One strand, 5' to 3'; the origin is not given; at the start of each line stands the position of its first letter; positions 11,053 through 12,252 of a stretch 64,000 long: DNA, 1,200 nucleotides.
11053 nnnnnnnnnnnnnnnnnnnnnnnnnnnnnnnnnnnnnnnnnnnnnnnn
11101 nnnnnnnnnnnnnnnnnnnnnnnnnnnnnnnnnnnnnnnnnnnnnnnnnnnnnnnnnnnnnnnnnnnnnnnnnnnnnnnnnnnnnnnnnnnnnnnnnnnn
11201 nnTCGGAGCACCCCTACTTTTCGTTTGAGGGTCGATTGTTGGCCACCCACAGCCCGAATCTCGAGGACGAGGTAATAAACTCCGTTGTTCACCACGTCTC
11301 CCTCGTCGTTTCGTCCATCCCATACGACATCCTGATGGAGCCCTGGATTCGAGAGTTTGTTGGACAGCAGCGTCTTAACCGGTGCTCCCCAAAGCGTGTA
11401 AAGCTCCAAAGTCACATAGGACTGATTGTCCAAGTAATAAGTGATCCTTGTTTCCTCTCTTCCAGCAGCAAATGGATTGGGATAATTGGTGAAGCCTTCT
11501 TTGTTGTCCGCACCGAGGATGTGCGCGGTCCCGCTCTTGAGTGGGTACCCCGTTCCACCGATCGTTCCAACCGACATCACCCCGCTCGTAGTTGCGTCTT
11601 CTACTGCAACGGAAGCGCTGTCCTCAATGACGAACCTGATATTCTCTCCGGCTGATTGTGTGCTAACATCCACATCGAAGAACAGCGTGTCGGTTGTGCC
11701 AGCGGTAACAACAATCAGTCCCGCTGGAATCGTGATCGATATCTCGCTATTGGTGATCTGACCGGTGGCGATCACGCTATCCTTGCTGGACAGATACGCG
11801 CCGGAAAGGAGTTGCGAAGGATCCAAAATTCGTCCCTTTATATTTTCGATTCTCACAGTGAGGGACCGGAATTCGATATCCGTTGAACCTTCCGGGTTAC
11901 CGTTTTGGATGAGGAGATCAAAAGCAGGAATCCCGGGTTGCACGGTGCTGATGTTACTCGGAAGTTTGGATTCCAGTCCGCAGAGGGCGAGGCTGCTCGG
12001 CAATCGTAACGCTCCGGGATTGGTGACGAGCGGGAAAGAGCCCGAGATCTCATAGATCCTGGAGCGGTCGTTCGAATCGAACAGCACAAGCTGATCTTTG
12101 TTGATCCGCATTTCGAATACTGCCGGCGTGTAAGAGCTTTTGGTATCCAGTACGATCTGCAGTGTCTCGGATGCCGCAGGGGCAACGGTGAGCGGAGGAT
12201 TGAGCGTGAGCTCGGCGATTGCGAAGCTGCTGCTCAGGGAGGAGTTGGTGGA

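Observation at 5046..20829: Operon coupling a 3209-aa T9SS-type surface protein to a PorV/PorP-like barrel and a complete partner-switching module plus a GAF histidine kinase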

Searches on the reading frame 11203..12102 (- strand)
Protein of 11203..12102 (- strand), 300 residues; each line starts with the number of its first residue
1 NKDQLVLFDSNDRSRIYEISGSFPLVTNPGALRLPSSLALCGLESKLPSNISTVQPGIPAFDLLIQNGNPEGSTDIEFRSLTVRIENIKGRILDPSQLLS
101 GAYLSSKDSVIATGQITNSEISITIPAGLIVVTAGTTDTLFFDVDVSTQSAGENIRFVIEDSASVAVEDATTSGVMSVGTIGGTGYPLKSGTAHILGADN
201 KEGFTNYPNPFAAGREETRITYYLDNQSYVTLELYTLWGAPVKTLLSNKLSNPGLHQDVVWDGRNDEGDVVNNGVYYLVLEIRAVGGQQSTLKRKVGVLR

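Call 36: find_homologous_proteins(query=window:11203-12102:-)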
Query window:11203-12102:- (300 aa): 105 proteins with E <= 0.001 among 2291 candidates.
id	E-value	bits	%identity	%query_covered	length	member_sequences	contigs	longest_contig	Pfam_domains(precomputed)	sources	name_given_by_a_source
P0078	2.0e-101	357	57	100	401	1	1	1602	-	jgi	jgi:hypothetical protein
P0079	7.4e-92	326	52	100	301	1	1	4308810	PF13860.13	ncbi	ncbi:MAG: hypothetical protein JSW58_09755, partial [Candidatus Latescibacterota bacterium]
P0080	9.6e-91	322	49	100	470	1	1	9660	-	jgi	jgi:hypothetical protein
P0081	1.1e-86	309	49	99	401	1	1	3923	-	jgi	jgi:hypothetical protein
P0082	4.3e-85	303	48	100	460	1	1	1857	-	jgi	jgi:hypothetical protein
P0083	1.3e-84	302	46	100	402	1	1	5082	PF13860.13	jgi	jgi:hypothetical protein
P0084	3.6e-83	297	47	100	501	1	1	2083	PF13860.13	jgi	jgi:hypothetical protein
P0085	2.1e-81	291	48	100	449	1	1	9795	-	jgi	jgi:hypothetical protein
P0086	1.6e-79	285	47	100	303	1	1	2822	-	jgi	jgi:hypothetical protein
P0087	2.4e-77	278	51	89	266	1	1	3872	-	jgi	jgi:hypothetical protein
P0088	1.4e-75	272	50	87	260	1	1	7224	-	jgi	jgi:hypothetical protein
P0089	3.5e-74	268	49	87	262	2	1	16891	PF13860.13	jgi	jgi:hypothetical protein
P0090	9.6e-74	266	46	97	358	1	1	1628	-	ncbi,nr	ncbi:MAG TPA: hypothetical protein ENO14_01390 [Chromatiales bacterium]|nr:hypothetical protein [Chr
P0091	1.5e-73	266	45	100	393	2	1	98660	-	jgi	-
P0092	2.3e-60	222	43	92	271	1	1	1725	-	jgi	jgi:hypothetical protein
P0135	1.7e-7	49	40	28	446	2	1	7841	PF18962.8,PF13860.13,PF15902.13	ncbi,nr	ncbi:MAG: T9SS type A sorting domain-containing protein [candidate division Zixibacteria bacterium]|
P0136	3.0e-7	48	40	31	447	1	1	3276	PF13585.13,PF18962.8,PF13860.13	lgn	-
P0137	4.1e-7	48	38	32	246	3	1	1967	PF18962.8,PF13860.13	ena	-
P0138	6.8e-7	47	31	54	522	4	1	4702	PF13585.13,PF18962.8,PF13860.13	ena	-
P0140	2.0e-6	45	39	32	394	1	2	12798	PF18962.8,PF13860.13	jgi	-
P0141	2.3e-6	45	45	24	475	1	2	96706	PF18962.8,PF13860.13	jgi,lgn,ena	jgi:hypothetical protein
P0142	2.5e-6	45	36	30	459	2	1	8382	PF18962.8,PF13860.13,PF08309.18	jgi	jgi:choice-of-anchor B domain-containing protein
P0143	2.5e-6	45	42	30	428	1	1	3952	PF18962.8,PF13860.13,PF13620.13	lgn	-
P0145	2.8e-6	45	37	30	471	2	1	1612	PF18962.8,PF13860.13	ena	-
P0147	4.0e-6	44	38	30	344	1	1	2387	PF13517.13,PF18962.8,PF13860.13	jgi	jgi:hypothetical protein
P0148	4.2e-6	44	42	26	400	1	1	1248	PF13585.13,PF18962.8,PF13860.13,PF13620.13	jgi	jgi:hypothetical protein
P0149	4.2e-6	44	36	40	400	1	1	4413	PF18962.8,PF13860.13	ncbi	ncbi:FlgD immunoglobulin-like domain containing protein, partial [Candidatus Latescibacterota bacter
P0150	4.5e-6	44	39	26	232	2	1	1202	PF18962.8,PF13860.13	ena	-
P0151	5.7e-6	44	43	24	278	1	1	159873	PF13585.13,PF18962.8,PF13860.13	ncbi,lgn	-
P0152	1.3e-5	43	37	34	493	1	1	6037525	PF00404.25,PF00963.25,PF18962.8,PF13202.13,PF13860.13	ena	-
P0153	1.5e-5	42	45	25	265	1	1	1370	PF13585.13,PF18962.8,PF13860.13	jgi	-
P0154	2.1e-5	42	38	30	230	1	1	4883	PF24784.2,PF18962.8,PF13860.13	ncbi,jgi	-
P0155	2.3e-5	42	41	25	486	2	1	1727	PF18962.8,PF18998.7,PF13860.13,PF00791.27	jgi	jgi:hypothetical protein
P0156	2.6e-5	42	39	30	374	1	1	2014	PF13585.13,PF18962.8,PF13860.13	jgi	jgi:hypothetical protein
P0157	2.7e-5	42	38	32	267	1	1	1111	PF18962.8,PF13860.13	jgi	-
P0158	3.3e-5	41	39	27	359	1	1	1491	PF13585.13,PF18962.8,PF13860.13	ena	-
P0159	3.9e-5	41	38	26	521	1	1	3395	PF13585.13,PF18962.8,PF13860.13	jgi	jgi:hypothetical protein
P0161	4.4e-5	41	41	25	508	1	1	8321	PF12768.14,PF18962.8,PF13860.13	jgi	jgi:hypothetical protein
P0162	6.4e-5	40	43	25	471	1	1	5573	PF18962.8,PF13860.13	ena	-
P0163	6.4e-5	40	43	25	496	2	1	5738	PF25174.2,PF26549.1,PF00930.28,PF24797.2,PF18962.8,PF26550.2,PF19283.5,PF13860.13,PF07676.19,PF23414.2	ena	-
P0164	8.0e-5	40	37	31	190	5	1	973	PF18962.8,PF13860.13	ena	-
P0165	1.1e-4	40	38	32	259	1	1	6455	PF18962.8,PF13860.13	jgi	-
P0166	1.3e-4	39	34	32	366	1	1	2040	PF18962.8,PF13860.13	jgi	jgi:hypothetical protein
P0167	1.4e-4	39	36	28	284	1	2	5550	PF18962.8,PF13860.13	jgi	jgi:hypothetical protein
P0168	1.5e-4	39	36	26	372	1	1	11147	PF13585.13,PF18962.8,PF25788.3,PF13860.13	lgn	-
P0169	1.5e-4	39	37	30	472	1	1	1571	PF18962.8,PF13860.13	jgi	-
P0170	1.8e-4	39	37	30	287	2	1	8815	PF13585.13,PF18962.8,PF13860.13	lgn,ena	-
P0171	1.8e-4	39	45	25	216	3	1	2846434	PF00127.27,PF18962.8,PF13860.13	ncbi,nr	ncbi:MAG: T9SS type A sorting domain-containing protein [candidate division WOR-3 bacterium]|nr:MAG:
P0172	2.0e-4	39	40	25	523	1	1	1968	PF18962.8,PF13860.13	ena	-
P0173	2.1e-4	39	37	32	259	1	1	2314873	PF18962.8,PF13860.13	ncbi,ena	-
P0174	2.2e-4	39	40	25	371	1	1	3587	PF09719.16,PF18962.8,PF13860.13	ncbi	-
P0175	2.5e-4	38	42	30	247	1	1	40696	PF18962.8,PF13860.13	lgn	-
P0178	5.1e-4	37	36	30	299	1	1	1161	PF18962.8,PF13860.13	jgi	jgi:flagellar hook assembly protein FlgD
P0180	9.5e-4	37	32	32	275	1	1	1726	PF18962.8,PF13860.13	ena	-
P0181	9.9e-4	36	39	26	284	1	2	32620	PF13585.13,PF18962.8,PF13860.13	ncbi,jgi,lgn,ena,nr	ncbi:MAG TPA: FlgD immunoglobulin-like domain containing protein [Rhodothermales bacterium]|nr:FlgD 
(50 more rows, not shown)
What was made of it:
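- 11203..11517 (-): C-terminal domain (aa 3105-3209) of the giant protein. It is T9SS CTD-like, with motifs NYPNPF ... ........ ... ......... Two of them are named 'T9SS type A sorting domain-containing protein' by their sources (call 36).
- On T9SS cargo (CTD-bearing substrate): Distant homologues carry PF18962 (call 36).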

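Call 54: predict_structure(alignment_id=A4)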
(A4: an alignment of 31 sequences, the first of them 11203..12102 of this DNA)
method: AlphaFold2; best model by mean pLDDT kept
length: 300 residues; sequences in the alignment: 31
mean_pLDDT: 91.6   pTM: 0.79
mean pLDDT of the five models: 91.6, 91.4, 91.3, 90.9, 90.4
residues with pLDDT >= 90: 243; 70-90: 34; 50-70: 17; < 50: 6
segments of 3 or more residues with pLDDT < 50: 25-28
pLDDT, mean of each block of 10 residues (from residue 1): 62 72 53 87 95 93 97 95 97 97 95 97 96 97 94 94 97 95 96 91 91 94 96 96 97 94 96 96 95 93
secondary structure, 60 per line:
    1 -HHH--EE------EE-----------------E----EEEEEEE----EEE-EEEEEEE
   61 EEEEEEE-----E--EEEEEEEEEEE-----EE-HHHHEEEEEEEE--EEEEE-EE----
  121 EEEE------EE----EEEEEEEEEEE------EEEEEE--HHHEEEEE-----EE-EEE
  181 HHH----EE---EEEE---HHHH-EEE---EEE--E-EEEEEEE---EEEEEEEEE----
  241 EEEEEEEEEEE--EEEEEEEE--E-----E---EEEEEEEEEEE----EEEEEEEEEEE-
elements in order: E39-45 E50-52 E54-67 E76-86 H95-98 E99-106 E109-113 E121-124 E137-147 E154-159 E165-169 E178-180 E193-196 H200-203 E205-207 E211-213 E218-224 E228-236 E241-251 E254-261 E274-284 E289-299
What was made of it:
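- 11200..20829 (-): Giant surface protein, 3209 aa:
- signal peptide, aa 1-25;
- DNRLRE/CBM96, aa 33-190;
- DUF7483 units and about six DUF11 repeats, aa 198-1315;
- three ~320-aa repeats, aa 1388-2363;
- four ~165-aa repeats, aa 2445-3032;
- tandem Ig-like domains, then the C-terminal sorting domain. AF2 model of the last 300 aa, pLDDT 91.6, all-beta tandem sandwiches (call 54).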

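Call 58: fold_search(model_id=the predicted structure, library=pdb)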
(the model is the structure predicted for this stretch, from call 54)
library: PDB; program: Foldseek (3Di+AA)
matches with E <= 10: 1602; with E <= 0.001: 142
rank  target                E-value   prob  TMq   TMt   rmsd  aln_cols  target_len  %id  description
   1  8jmw_A                6.2e-08  1.00  0.26  0.16  12.1       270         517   11  Fibril form of serine peptidase Vpr (released 2023-12-06)
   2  5xxz_A                2.0e-07  1.00  0.26  0.07  18.6       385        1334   10  Crystal structure of a serine protease from Streptococcus species (released 2018-08-08)
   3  2w1n                  2.5e-07  1.00  0.32  0.40  17.6       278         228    8  cohesin and fibronectin type-III double module construct from the Clostridium perfringens glycoside hydrolase GH84C (released 2009-02-03)
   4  4kkp_B                2.7e-07  1.00  0.25  0.30  14.6       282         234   12  Crystal structure of Vibrio cholerae RbmA (crystal form 2) (released 2013-05-22)
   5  6vjb                  3.8e-07  1.00  0.26  0.06  18.8       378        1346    9  Crystal structure of a catalytically inactive CXC Chemokine-degrading protease SpyCEP from Streptococcus pyogenes (released 2020-04-15)
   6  1xf1_A                5.7e-07  1.00  0.26  0.09  21.5       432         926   11  Structure of C5a peptidase- a key virulence factor from Streptococcus (released 2005-11-22)
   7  7bj3                  6.6e-07  1.00  0.25  0.09  22.2       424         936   11  ScpA from Streptococcus pyogenes, S512A active site mutant (released 2021-05-12)
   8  8bty_A                7.0e-07  1.00  0.25  0.09  21.5       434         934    9  Structure of the active form of ScpB, the C5a-peptidase from Streptococcus agalactiae. (released 2023-11-15)
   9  3eif                  7.7e-07  1.00  0.26  0.09  22.1       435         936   10  1.9 angstrom crystal structure of the active form of the C5a peptidase from Streptococcus pyogenes (ScpA) (released 2009-02-24)
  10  4be6_A                9.0e-07  1.00  0.24  0.31  14.3       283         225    9  V. cholera biofilm scaffolding protein RbmA (released 2013-12-18)
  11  1kv3_A                1.2e-06  1.00  0.28  0.16  11.4       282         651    8  HUMAN TISSUE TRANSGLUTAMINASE IN GDP BOUND FORM (released 2002-03-13)
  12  6a8p_C                1.2e-06  1.00  0.27  0.14  11.8       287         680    8  Transglutaminase 2 mutant G224V in complex with GTP (released 2018-09-26)
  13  7edd                  1.2e-06  1.00  0.27  0.06  18.9       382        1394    9  Crystal structure of a serine protease from Streptococcus pyogenes (released 2021-05-12)
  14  7yzx_A                1.3e-06  1.00  0.26  0.09  21.7       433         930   11  ScpA from Streptococcus pyogenes, D783A mutant. (released 2022-08-31)
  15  4kkr_A                1.4e-06  1.00  0.24  0.30  14.2       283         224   10  Crystal structure of Vibrio cholerae RbmA (crystal form 3) (released 2013-05-22)
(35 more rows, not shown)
